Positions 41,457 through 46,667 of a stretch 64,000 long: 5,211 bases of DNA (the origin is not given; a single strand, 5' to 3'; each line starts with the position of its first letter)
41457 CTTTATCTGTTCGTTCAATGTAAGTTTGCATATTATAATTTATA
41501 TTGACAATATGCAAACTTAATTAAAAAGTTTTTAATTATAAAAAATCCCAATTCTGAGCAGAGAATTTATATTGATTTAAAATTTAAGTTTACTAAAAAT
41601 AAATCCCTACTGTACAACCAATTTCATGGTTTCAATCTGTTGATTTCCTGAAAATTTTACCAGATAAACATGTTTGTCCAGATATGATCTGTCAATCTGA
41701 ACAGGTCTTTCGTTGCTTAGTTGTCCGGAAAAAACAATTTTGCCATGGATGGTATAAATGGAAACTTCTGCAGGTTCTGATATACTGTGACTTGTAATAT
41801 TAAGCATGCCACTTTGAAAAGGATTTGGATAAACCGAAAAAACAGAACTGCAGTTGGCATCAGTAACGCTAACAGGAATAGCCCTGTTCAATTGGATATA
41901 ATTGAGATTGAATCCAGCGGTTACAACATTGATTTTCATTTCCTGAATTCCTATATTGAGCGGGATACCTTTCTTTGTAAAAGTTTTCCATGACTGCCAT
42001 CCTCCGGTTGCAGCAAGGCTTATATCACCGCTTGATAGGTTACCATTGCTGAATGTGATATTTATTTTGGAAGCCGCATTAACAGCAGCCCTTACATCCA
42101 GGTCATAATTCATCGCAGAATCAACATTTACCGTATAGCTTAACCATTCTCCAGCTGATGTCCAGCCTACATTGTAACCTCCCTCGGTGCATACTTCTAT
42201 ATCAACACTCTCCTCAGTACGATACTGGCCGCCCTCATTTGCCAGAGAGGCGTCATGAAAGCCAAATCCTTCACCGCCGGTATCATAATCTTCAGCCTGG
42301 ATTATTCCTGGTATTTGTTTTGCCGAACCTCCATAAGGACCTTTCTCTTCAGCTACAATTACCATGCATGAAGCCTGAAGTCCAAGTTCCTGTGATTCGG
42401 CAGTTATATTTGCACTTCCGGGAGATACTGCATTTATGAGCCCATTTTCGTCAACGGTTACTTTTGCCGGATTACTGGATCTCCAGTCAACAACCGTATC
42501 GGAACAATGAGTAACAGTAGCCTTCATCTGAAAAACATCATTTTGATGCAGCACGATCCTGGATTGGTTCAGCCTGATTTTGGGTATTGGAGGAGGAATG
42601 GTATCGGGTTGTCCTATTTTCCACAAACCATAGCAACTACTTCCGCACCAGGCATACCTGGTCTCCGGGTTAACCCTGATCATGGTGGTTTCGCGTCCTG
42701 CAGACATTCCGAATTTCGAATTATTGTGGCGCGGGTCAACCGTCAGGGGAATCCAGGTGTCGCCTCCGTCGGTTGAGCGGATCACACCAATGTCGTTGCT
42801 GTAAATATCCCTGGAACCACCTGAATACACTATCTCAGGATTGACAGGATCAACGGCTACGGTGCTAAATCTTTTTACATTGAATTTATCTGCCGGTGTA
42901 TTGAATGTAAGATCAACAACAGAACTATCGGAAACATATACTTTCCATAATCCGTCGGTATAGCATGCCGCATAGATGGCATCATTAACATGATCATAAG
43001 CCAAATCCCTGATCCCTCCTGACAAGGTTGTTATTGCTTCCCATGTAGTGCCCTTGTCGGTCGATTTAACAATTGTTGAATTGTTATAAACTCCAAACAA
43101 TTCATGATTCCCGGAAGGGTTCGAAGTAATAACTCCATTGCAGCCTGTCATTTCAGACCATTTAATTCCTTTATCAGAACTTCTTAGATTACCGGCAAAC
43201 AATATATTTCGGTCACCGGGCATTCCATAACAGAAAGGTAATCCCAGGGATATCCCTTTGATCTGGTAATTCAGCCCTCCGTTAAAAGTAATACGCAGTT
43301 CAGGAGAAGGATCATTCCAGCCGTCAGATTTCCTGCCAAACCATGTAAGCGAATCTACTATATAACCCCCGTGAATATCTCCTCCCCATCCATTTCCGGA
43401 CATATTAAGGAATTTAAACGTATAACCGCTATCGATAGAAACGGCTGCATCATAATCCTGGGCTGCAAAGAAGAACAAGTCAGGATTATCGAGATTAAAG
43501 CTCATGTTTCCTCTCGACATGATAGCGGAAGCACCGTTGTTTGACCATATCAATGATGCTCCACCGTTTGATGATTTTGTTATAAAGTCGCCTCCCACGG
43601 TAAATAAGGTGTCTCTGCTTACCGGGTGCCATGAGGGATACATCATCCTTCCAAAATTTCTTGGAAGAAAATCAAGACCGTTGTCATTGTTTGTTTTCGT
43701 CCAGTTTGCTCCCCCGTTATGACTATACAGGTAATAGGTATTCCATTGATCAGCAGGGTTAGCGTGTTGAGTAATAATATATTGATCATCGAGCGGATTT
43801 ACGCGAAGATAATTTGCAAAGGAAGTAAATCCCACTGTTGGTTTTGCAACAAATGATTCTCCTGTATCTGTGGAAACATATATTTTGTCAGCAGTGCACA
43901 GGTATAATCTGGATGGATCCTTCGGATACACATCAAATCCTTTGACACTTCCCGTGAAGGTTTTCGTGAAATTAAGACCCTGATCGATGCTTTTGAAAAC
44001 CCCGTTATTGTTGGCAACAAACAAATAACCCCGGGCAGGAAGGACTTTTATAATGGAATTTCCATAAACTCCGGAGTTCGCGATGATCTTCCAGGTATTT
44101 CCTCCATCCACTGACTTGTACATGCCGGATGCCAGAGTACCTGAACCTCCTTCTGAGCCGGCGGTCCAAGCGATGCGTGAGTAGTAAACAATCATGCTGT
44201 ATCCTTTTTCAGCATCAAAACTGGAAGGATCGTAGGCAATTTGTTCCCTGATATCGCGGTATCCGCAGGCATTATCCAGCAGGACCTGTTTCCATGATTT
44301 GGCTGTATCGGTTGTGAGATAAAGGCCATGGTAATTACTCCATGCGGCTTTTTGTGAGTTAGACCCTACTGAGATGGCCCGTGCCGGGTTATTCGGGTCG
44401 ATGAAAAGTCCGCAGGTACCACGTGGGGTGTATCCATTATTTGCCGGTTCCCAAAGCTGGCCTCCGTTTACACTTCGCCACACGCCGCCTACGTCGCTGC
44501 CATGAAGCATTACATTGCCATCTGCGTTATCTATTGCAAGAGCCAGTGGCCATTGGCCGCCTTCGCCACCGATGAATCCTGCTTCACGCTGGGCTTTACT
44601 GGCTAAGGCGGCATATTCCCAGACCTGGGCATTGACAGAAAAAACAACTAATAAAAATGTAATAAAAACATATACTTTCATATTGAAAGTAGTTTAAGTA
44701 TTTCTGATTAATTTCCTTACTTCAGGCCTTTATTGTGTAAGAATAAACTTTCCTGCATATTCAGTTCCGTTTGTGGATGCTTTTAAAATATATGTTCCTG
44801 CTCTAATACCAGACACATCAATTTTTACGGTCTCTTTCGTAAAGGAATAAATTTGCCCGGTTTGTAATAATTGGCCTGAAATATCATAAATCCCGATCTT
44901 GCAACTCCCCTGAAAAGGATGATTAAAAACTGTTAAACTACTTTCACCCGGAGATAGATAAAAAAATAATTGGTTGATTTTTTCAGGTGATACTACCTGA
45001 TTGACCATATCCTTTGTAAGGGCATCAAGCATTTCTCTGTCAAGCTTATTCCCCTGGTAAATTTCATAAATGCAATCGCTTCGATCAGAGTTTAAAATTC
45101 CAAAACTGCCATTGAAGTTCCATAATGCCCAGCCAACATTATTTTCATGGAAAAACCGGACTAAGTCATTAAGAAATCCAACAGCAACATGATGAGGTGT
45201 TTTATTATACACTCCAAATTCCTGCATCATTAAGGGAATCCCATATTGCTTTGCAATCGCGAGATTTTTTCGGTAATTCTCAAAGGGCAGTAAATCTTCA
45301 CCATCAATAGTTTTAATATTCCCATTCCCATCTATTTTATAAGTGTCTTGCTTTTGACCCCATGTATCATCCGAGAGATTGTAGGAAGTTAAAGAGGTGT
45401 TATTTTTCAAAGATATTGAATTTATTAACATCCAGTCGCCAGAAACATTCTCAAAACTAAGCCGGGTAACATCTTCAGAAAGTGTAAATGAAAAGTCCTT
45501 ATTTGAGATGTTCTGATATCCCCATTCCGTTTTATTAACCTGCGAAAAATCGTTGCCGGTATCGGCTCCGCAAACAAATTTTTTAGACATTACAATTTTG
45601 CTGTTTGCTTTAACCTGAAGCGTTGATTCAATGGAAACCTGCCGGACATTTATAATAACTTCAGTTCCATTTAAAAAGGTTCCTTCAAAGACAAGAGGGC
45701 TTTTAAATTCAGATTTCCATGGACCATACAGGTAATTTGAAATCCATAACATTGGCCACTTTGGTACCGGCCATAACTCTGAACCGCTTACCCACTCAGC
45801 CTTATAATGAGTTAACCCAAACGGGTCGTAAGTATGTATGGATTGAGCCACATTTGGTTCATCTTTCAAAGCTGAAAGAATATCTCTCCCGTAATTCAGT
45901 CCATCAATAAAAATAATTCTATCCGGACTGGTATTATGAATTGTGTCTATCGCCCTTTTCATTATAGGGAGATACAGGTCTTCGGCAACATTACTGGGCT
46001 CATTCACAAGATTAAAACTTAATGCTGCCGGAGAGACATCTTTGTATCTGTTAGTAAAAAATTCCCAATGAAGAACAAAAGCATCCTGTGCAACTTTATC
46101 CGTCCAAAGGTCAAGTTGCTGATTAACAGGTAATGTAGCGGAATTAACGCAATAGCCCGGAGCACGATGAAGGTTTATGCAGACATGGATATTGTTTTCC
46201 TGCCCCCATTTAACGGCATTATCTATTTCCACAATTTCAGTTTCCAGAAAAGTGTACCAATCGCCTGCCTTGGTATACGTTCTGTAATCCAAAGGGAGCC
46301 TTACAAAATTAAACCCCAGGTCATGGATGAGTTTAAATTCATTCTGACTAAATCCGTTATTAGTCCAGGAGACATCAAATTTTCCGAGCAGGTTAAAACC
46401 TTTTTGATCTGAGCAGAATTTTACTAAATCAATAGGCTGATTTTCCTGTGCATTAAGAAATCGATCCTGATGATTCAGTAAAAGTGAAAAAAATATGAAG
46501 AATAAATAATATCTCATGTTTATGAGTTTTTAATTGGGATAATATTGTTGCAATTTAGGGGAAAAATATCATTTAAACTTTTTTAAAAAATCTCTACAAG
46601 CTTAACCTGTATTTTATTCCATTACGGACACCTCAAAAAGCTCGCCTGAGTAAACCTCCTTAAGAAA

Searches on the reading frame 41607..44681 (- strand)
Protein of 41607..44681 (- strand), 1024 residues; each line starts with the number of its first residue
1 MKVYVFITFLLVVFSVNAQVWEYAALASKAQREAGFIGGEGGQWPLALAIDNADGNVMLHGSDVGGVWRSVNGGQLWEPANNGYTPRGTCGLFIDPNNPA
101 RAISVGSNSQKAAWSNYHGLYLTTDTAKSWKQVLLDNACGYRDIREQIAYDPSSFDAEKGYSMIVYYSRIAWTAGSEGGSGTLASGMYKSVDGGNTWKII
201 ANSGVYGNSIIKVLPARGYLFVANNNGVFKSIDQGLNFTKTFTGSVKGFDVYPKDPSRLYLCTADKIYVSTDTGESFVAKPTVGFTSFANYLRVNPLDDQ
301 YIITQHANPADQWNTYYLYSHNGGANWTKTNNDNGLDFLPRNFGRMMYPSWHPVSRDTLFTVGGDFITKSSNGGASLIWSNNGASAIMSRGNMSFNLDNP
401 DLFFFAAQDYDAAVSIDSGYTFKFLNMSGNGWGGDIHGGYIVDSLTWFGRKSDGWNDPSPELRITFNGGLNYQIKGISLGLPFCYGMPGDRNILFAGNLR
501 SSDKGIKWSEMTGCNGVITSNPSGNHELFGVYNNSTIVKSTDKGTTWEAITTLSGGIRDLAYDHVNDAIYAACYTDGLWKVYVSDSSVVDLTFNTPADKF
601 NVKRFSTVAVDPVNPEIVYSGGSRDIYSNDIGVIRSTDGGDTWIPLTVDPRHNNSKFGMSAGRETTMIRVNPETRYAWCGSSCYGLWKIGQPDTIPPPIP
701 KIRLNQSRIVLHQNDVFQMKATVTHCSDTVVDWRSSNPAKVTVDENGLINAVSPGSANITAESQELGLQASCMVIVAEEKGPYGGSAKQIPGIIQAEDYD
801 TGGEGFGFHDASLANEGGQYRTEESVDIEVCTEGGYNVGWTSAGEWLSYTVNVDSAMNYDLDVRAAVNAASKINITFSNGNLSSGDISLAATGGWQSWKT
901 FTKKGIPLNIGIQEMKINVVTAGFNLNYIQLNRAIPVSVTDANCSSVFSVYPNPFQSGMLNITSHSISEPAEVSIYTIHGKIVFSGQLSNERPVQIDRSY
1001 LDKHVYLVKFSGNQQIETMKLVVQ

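Call 9: search_protein_families(library=pfam, proteins=[window:41607-44681:-], max_evalue=0.001)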
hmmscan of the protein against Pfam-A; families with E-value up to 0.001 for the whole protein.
window:41607-44681:- (1024 aa): 6 families
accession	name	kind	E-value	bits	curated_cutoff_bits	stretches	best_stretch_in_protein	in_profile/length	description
PF15902.12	Sortilin-Vps10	-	8.8e-19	68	33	2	228-332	3-114/446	Sortilin, neurotensin receptor 3,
PF03422.21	CBM_6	-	1.2e-15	58.3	28.9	1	819-932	4-124/125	Carbohydrate binding module (family 6)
PF18099.7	CBM_35_2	-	1.3e-11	45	23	1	825-929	4-110/112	Carbohydrate binding module (family 35)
PF02368.24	Big_2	-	4.4e-10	39.8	22.8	1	701-773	4-78/79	Bacterial Ig-like domain (group 2)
PF18962.6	Por_Secre_tail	-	1.8e-09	38.2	27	1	950-1023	1-75/75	Secretion system C-terminal sorting domain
PF02012.26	BNR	-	5.2e-07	29.1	27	0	319-329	2-12/12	BNR/Asp-box repeat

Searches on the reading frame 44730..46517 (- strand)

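Call 9: search_protein_families(library=pfam, proteins=[window:44730-46517:-], max_evalue=0.001)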
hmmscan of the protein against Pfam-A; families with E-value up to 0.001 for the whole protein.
window:44730-46517:- (595 aa): 2 families
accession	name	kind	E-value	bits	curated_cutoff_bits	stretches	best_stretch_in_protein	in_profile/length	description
PF00150.24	Cellulase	-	1.6e-30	107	23.5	1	40-240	5-205/272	Cellulase (glycosyl hydrolase family 5)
PF18962.6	Por_Secre_tail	-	3.3e-08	34.1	27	1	523-592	5-74/75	Secretion system C-terminal sorting domain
